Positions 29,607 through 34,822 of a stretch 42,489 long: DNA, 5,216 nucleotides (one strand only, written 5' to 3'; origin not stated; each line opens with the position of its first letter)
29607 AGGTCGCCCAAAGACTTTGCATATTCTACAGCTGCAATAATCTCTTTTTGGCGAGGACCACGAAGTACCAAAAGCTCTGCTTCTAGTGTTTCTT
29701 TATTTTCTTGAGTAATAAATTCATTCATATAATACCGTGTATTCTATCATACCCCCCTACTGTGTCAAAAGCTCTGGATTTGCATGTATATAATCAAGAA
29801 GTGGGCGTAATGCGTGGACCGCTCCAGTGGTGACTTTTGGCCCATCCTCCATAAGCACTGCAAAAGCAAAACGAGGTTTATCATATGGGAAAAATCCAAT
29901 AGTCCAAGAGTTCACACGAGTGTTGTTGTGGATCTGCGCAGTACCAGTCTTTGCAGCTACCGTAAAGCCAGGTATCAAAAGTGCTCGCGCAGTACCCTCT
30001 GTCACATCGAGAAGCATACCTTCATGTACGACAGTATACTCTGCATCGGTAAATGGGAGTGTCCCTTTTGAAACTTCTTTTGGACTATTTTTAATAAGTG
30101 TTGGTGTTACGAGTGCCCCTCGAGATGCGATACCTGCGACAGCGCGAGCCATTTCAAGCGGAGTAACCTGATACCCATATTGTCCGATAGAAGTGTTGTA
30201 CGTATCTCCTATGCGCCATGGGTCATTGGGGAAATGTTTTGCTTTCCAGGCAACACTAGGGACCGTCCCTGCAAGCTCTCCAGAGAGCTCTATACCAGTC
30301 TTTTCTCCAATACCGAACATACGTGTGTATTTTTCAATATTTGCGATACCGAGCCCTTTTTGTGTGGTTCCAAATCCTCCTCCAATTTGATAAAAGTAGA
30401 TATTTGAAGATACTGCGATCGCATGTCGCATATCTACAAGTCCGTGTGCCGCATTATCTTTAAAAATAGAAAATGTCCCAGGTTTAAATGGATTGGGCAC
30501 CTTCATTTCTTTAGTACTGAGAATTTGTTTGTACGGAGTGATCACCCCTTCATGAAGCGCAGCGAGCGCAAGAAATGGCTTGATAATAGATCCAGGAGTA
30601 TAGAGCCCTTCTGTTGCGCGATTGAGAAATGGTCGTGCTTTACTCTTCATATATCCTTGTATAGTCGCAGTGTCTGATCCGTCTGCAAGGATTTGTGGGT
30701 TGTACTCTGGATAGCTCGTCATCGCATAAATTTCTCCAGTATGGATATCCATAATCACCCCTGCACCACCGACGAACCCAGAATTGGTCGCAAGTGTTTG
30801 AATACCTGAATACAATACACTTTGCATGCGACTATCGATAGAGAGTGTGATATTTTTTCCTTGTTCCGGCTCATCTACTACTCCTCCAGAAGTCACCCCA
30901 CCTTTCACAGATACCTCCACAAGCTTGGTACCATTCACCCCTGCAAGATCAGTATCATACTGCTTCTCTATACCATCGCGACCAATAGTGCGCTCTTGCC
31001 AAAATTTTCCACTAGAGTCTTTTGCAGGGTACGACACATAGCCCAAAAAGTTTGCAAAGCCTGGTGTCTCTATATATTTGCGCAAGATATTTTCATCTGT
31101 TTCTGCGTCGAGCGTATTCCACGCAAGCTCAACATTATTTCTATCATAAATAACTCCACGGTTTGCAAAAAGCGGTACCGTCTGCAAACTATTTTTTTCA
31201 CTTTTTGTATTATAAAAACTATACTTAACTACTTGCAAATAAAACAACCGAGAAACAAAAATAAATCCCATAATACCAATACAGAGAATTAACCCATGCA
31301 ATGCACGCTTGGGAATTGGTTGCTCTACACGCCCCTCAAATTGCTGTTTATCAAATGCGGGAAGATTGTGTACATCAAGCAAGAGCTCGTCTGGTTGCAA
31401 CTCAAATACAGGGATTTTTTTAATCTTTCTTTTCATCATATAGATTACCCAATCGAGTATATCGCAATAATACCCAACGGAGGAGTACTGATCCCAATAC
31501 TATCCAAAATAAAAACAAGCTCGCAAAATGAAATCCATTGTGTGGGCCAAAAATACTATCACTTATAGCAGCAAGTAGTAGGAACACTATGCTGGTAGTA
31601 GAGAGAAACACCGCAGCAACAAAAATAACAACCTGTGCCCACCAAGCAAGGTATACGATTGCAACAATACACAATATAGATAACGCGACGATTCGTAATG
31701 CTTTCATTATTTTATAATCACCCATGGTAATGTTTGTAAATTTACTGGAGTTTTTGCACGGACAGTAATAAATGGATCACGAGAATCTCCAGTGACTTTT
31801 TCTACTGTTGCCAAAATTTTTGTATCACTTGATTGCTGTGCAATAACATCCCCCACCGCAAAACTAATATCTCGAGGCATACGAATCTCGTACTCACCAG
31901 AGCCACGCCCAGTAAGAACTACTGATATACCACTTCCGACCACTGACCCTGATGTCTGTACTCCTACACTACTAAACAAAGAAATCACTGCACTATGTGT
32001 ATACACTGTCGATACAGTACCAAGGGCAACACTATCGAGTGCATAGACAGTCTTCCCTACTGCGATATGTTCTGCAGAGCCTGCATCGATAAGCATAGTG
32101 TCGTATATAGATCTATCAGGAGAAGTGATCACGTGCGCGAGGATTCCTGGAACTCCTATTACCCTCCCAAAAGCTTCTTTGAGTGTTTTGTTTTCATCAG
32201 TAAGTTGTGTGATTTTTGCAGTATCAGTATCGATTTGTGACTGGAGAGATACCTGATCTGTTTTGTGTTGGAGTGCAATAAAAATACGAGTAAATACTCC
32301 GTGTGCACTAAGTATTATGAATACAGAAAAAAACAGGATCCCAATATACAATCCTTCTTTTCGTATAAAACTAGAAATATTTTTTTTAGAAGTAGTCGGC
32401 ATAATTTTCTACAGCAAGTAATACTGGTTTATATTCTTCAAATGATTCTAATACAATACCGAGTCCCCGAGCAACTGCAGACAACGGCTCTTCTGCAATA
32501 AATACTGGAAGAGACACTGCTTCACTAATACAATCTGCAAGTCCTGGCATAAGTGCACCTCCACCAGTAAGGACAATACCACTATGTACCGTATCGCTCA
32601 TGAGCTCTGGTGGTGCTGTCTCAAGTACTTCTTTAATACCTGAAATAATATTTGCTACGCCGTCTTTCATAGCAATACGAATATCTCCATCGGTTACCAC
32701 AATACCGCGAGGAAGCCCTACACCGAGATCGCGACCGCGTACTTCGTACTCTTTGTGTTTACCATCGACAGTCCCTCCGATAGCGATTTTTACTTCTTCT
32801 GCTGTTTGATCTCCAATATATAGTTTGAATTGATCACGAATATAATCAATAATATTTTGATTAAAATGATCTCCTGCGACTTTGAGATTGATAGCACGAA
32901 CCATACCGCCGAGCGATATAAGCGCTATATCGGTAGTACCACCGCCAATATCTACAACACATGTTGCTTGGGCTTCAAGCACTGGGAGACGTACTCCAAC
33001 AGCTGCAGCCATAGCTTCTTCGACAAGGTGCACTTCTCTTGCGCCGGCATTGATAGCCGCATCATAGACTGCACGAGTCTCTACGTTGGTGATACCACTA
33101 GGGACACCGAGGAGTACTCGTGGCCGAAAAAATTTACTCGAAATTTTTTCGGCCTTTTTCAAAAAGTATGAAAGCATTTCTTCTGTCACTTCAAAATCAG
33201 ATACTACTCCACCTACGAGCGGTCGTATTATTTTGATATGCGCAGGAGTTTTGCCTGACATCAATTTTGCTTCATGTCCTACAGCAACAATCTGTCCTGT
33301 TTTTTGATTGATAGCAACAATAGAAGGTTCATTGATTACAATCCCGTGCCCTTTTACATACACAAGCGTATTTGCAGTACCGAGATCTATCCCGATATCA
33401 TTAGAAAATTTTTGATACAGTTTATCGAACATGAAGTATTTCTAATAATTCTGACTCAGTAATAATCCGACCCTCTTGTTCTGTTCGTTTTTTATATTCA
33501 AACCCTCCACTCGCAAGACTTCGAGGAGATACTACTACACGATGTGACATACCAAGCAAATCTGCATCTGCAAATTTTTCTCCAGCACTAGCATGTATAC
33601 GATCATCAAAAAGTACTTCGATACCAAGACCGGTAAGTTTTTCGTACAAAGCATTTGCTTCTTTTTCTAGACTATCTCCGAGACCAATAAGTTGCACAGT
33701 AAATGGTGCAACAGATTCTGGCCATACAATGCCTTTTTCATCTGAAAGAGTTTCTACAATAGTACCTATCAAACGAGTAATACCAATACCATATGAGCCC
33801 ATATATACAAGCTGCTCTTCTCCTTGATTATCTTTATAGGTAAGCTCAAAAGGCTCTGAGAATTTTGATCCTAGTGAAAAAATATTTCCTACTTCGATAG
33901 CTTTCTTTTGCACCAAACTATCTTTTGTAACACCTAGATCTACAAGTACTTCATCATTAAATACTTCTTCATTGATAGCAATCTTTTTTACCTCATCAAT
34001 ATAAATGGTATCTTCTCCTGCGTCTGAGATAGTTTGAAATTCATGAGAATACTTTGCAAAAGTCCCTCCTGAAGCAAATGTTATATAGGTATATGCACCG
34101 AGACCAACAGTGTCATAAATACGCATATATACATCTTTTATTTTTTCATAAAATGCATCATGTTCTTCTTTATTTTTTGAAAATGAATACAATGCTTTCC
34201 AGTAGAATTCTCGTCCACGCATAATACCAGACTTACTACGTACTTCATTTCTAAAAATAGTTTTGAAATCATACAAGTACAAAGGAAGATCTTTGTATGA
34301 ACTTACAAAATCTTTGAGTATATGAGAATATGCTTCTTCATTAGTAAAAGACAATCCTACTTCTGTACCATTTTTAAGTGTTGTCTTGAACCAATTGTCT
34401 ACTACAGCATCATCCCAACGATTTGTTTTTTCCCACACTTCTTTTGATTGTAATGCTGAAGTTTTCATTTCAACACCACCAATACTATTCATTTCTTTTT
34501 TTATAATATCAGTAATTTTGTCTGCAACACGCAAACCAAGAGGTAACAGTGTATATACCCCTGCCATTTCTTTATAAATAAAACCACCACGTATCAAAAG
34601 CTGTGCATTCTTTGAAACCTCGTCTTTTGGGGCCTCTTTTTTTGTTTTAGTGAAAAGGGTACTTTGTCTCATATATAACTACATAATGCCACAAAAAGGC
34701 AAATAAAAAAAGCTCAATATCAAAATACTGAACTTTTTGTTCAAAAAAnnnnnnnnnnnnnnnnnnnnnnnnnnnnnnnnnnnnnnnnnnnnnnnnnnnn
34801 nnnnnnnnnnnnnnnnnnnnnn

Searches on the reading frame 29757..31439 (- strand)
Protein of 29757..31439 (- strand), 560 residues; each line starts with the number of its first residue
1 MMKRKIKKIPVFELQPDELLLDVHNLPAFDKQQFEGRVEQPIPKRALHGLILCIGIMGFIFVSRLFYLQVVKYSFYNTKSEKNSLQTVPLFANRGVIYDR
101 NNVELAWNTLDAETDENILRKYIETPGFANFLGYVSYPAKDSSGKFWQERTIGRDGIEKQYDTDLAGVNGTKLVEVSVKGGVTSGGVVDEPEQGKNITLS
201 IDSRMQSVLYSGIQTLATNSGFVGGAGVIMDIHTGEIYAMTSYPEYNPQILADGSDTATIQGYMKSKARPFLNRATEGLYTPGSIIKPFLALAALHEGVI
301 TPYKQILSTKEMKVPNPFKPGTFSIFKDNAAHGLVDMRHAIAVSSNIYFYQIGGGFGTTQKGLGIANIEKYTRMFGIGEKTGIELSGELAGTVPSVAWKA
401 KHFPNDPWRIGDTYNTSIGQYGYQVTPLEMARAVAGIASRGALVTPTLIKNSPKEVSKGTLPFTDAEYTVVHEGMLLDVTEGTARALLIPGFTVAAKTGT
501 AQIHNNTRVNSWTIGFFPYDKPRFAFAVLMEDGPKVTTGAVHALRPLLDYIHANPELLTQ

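Call 25: search_protein_families(library=pfam, proteins=[window:29757-31439:-], max_evalue=0.00001)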
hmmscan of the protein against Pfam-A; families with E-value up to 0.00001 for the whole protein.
window:29757-31439:- (560 aa): 2 families
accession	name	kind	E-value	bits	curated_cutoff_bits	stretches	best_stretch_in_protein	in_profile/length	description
PF00905.27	Transpeptidase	-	6.8e-56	190.1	22.1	1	225-540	1-288/299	Penicillin binding protein transpeptidase domain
PF03717.20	PBP_dimer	-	6.1e-13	50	24.4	1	114-183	102-176/180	Penicillin-binding Protein dimerisation domain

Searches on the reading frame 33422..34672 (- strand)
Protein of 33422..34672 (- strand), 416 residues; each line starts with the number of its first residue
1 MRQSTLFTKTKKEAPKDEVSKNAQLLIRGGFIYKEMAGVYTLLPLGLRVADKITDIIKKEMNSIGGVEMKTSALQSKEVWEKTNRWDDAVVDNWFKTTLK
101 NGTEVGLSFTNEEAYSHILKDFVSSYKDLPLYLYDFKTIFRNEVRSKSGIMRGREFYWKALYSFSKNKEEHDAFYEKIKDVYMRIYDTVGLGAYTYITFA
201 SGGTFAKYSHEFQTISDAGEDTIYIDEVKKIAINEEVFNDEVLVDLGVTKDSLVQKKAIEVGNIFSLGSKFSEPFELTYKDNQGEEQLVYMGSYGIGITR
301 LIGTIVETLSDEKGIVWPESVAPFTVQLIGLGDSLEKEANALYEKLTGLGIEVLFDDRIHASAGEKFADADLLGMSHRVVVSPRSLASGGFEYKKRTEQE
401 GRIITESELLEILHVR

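Call 25: search_protein_families(library=pfam, proteins=[window:33422-34672:-], max_evalue=0.00001)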
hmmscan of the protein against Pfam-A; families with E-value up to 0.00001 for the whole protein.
window:33422-34672:- (416 aa): 2 families
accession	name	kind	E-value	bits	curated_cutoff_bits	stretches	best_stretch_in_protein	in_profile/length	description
PF00587.30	tRNA-synt_2b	-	1.4e-30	107.1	29.3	1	95-307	1-177/179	tRNA synthetase class II core domain (G, H, P, S and T)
PF03129.25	HGTP_anticodon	-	1.2e-11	45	21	1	326-413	2-91/94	Anticodon binding domain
